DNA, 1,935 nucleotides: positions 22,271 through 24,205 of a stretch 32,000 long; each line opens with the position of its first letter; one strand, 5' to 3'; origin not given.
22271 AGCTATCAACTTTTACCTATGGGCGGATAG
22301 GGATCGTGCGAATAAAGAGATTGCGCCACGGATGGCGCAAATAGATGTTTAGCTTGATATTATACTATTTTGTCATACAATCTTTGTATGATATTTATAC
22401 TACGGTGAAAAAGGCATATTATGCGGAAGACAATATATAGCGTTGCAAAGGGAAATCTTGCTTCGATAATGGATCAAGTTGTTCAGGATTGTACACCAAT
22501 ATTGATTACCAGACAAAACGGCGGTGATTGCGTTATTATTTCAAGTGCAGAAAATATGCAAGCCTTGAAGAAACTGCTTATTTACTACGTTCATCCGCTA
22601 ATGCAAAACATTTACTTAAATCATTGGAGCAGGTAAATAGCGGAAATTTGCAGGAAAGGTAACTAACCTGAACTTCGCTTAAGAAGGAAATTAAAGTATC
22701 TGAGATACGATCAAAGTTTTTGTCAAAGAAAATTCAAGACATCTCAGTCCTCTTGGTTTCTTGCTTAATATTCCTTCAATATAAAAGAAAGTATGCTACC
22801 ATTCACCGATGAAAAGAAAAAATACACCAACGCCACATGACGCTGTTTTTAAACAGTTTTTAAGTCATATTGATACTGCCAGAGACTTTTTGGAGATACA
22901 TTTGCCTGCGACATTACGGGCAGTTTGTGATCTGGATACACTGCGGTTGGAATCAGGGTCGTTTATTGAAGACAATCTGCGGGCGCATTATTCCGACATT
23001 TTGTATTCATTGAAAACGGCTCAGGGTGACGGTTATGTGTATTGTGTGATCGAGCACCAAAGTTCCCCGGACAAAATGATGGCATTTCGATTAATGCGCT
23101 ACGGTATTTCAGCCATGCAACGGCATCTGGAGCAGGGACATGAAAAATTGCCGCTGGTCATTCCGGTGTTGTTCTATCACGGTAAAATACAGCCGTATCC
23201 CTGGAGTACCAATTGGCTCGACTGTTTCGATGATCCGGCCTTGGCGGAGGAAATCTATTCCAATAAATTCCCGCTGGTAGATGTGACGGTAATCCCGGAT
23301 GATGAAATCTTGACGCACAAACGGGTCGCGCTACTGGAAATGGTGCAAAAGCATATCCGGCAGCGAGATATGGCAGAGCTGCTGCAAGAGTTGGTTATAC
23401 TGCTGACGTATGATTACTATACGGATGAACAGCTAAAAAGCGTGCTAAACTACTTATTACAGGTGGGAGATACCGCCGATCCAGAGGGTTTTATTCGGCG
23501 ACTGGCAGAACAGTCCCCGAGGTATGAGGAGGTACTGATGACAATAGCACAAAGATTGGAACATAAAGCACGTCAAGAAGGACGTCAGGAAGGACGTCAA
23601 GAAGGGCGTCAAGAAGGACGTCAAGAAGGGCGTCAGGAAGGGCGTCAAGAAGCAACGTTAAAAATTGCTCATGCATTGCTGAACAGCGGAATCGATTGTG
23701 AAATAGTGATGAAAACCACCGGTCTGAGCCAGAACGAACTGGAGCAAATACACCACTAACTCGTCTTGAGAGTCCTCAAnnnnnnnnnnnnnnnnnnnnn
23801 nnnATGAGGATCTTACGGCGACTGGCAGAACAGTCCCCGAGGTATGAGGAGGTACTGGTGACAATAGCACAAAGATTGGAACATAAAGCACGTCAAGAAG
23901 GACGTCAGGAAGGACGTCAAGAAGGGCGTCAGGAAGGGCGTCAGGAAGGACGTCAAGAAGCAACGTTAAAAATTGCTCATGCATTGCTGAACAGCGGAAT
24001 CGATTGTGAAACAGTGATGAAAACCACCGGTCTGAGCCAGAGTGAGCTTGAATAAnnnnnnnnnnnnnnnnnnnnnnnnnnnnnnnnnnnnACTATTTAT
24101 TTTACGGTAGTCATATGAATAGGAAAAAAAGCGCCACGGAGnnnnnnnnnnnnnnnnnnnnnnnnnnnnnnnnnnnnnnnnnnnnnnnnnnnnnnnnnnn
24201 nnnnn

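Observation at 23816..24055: Orphan second copy of the RpnS-like region immediately downstream of rpn, with a different repeat number and ATG->GTG start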

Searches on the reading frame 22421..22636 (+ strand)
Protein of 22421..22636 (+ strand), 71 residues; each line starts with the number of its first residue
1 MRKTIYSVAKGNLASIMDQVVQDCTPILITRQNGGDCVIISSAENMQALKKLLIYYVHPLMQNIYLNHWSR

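Call 5: search_protein_families(library=pfam, proteins=[window:22421-22636:+], max_evalue=0.01)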
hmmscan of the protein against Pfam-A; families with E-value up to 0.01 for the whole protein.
window:22421-22636:+ (71 aa): 1 family
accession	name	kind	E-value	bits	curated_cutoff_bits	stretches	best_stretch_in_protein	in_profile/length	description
PF02604.26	PhdYeFM_antitox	-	4e-09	36.6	29.8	1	6-45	6-45/74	Antitoxin Phd_YefM, type II toxin-antitoxin system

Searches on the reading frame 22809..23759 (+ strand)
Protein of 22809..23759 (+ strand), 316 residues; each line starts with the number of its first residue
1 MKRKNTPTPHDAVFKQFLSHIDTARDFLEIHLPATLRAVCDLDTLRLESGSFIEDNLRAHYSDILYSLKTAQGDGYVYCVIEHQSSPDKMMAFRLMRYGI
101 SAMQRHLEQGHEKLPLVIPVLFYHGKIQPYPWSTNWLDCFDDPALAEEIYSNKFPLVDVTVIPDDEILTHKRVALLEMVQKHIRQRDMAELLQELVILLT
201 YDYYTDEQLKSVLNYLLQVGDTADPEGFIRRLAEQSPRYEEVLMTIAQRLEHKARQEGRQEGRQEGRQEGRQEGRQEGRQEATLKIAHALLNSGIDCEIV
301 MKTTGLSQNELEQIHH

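Call 5: search_protein_families(library=pfam, proteins=[window:22809-23759:+], max_evalue=0.01)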
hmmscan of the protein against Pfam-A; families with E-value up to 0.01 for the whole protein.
window:22809-23759:+ (316 aa): 2 families
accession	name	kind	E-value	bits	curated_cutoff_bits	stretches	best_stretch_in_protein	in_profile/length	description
PF04754.18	Transposase_31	-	1.9e-91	305.6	21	1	8-209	1-202/203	Putative transposase, YhgA-like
PF09811.14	Yae1_N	-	0.0063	16.6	27.5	0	256-278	3-25/39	Essential protein Yae1, N terminal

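Call 11: find_encoding_contigs(protein=window:22809-23759:+, flank=5000, max_places=10)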
Protein window:22809-23759:+ (316 aa): no gene with exactly this product is on record in the collection.

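Call 12: find_related_loci(query=window:22809-23756:+, collection=genome_contigs, flank=3000)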
Query window:22809-23756:+ (316 aa) in genome_contigs; peptide patterns used: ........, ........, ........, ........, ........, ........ (x = any residue, [..] = any of these).
237 stretches matched a pattern; 201 encode a relative of the query (tblastn E <= 1e-3); the best 80 are kept; 80 distinct loci.
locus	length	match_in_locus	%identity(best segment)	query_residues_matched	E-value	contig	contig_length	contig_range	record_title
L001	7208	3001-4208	98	1-316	0e+0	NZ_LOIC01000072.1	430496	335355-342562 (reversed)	Photorhabdus namnaonensis strain PB45.5 Phpb_contig000073, whole genome shotgun sequence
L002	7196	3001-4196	97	1-316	0e+0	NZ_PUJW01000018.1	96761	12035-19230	Photorhabdus cinerea strain DSM 19724 scaffold_0018, whole genome shotgun sequence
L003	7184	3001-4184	97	1-316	0e+0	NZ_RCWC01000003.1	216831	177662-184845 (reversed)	Photorhabdus noenieputensis strain DSM 25462 scaffold_0003, whole genome shotgun sequence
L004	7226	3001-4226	96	1-316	0e+0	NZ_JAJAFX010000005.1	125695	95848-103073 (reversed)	Photorhabdus temperata strain DSM 14550 D1091455_108_5, whole genome shotgun sequence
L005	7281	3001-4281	94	1-316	0e+0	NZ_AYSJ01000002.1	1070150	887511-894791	Photorhabdus khanii NC19 PTE_gnl_UNH_Scaf_2.2, whole genome shotgun sequence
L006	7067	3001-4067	95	1-316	0e+0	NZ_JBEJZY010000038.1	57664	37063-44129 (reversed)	Photorhabdus viridis strain Green contig00038, whole genome shotgun sequence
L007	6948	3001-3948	92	1-316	0e+0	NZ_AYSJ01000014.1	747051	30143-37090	Photorhabdus khanii NC19 PTE_gnl_UNH_Scaf_14.14, whole genome shotgun sequence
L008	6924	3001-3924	93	1-316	0e+0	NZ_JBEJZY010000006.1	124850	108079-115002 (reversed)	Photorhabdus viridis strain Green contig00006, whole genome shotgun sequence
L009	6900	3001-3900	95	1-312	0e+0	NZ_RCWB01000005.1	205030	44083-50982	Photorhabdus caribbeanensis strain HG29 scaffold_0005, whole genome shotgun sequence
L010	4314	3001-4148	93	1-316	0e+0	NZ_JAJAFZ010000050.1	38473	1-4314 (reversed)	Photorhabdus kayaii strain DSM 15194 D1071519_102_50, whole genome shotgun sequence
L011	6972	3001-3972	89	1-316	0e+0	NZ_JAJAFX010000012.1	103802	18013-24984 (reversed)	Photorhabdus temperata strain DSM 14550 D1091455_108_12, whole genome shotgun sequence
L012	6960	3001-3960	90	1-316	0e+0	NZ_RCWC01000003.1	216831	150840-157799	Photorhabdus noenieputensis strain DSM 25462 scaffold_0003, whole genome shotgun sequence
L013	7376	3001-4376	86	1-316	0e+0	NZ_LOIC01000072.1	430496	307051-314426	Photorhabdus namnaonensis strain PB45.5 Phpb_contig000073, whole genome shotgun sequence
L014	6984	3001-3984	87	1-316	0e+0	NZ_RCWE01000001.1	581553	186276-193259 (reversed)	Photorhabdus akhurstii strain DSM 15138 scaffold_0001, whole genome shotgun sequence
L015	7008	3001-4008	86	1-316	0e+0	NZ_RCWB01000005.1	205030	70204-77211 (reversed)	Photorhabdus caribbeanensis strain HG29 scaffold_0005, whole genome shotgun sequence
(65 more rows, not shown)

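Call 27: search_protein_families(library=ncbifam, proteins=[window:22809-23759:+], max_evalue=0.1)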
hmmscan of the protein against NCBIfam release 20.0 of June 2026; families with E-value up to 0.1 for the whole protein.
window:22809-23759:+ (316 aa): 9 families
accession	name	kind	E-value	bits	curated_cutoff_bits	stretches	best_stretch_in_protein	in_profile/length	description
NF007418.0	PRK09956.1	equivalog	5.9e-120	400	583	1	3-312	3-304/308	ISNCY family transposase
NF007361.0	PRK09857.1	equivalog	7.2e-113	376.9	583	1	1-314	1-290/292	recombination-promoting nuclease RpnA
TIGR01784.1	T_den_put_tspse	subfamily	1.3e-65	221.9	52.1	1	9-314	1-273/273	Rpn family recombination-promoting nuclease/putative transposase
NF004266.1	PRK05687.1-1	equivalog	2.3e-05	24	260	1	239-282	42-85/230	flagellar assembly protein FliH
NF009925.1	PRK13386.1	equivalog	4.8e-05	22.7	192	1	254-287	58-91/228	flagellar assembly protein FliH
NF004270.2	PRK05687.2-1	equivalog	0.00011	21.9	180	1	246-281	38-73/223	flagellar assembly protein FliH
NF047948.1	male_kill_WMK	equivalog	0.0003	20.3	300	1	277-312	116-151/300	WO male-killing family protein Wmk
NF004267.1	PRK05687.1-3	equivalog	0.00039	19.6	293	1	245-281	66-102/266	flagellar assembly protein FliH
TIGR03825.1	FliH_bacil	equivalog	0.044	13.3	148.9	1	239-283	64-106/255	flagellar assembly protein FliH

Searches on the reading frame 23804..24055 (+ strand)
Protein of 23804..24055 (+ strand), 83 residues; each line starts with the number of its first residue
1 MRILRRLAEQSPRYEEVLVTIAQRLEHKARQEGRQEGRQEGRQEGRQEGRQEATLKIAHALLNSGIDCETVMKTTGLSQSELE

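Call 5: search_protein_families(library=pfam, proteins=[window:23804-24055:+], max_evalue=0.01)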
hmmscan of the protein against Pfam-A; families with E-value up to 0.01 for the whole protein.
window:23804-24055:+ (83 aa): 2 families
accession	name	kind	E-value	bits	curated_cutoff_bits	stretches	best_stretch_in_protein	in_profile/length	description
PF10975.14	DUF2802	-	0.0017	18.9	33.5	1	27-83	8-61/68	Protein of unknown function (DUF2802)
PF09811.14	Yae1_N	-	0.0017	18.5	27.5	1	31-52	3-24/39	Essential protein Yae1, N terminal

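Call 28: find_encoding_contigs(protein=window:23804-24055:+, flank=3000, max_places=6)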
Protein window:23804-24055:+ (83 aa): no gene with exactly this product is on record in the collection.
